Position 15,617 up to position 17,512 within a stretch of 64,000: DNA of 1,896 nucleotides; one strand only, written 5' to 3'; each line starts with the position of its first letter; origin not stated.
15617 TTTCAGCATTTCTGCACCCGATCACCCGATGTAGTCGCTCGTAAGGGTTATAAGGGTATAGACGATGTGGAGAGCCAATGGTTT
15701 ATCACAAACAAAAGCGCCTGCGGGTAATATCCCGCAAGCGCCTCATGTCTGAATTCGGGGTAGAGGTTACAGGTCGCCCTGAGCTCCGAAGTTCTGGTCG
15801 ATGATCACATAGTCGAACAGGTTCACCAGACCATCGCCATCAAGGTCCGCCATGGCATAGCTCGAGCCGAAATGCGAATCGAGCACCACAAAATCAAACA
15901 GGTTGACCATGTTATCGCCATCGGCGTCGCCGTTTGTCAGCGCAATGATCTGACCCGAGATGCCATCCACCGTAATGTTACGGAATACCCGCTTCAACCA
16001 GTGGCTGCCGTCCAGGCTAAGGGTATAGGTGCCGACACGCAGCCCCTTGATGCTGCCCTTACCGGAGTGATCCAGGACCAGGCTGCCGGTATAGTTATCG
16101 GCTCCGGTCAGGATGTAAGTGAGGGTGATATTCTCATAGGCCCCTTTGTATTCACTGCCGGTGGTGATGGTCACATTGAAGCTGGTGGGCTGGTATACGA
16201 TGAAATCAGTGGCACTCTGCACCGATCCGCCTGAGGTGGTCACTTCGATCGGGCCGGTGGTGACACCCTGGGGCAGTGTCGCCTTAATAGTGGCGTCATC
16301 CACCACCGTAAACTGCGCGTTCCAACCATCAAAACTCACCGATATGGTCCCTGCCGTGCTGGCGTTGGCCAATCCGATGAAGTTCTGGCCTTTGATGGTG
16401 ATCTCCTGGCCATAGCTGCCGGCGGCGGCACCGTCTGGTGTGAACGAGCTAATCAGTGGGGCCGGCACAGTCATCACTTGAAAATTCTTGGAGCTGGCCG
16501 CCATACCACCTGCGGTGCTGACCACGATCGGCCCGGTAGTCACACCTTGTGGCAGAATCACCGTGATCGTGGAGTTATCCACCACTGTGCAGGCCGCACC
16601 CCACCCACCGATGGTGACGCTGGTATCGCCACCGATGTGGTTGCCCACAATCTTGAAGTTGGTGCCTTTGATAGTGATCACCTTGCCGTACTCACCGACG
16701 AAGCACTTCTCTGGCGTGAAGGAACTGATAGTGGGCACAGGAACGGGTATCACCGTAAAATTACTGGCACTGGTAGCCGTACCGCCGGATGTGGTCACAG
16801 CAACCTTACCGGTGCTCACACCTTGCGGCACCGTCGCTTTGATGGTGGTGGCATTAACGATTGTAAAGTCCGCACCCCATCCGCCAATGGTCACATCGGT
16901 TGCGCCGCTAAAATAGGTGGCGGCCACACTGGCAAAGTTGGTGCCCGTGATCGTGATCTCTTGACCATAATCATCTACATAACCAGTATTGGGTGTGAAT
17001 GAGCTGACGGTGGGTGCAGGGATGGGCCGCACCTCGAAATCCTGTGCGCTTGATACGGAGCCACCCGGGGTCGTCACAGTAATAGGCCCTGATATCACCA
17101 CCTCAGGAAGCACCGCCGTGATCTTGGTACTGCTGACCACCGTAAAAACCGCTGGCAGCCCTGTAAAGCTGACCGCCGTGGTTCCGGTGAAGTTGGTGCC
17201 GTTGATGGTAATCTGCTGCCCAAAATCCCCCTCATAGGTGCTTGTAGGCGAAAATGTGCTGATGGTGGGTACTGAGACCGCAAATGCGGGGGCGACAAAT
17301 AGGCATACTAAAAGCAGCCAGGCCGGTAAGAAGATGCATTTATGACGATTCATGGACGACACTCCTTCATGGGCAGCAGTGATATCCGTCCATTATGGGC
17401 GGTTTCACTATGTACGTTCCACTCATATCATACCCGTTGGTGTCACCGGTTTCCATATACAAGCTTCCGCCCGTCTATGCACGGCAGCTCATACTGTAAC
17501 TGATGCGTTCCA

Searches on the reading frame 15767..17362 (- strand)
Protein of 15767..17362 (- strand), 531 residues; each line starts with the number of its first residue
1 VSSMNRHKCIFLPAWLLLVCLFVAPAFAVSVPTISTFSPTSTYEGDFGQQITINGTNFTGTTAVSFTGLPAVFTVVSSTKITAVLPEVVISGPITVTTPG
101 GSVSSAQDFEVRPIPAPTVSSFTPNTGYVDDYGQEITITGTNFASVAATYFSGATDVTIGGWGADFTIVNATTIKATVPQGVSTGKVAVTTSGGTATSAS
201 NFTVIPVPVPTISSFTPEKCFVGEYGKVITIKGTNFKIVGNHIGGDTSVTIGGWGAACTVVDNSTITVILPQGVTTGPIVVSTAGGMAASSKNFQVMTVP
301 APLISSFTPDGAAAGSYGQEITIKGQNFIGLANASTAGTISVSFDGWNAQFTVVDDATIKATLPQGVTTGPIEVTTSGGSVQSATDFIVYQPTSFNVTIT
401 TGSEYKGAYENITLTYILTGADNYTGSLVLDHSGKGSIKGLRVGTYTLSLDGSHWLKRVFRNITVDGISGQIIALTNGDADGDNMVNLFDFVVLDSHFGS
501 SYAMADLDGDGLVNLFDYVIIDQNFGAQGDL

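Call 21: search_protein_families(library=pfam, proteins=[window:15767-17362:-], max_evalue=0.001)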
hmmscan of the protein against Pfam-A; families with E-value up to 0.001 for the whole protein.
window:15767-17362:- (531 aa): 1 family
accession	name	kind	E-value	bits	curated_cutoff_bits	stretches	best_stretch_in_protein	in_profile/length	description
PF01833.30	TIG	-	3.4e-41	139.6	20.9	4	117-203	1-83/84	IPT/TIG domain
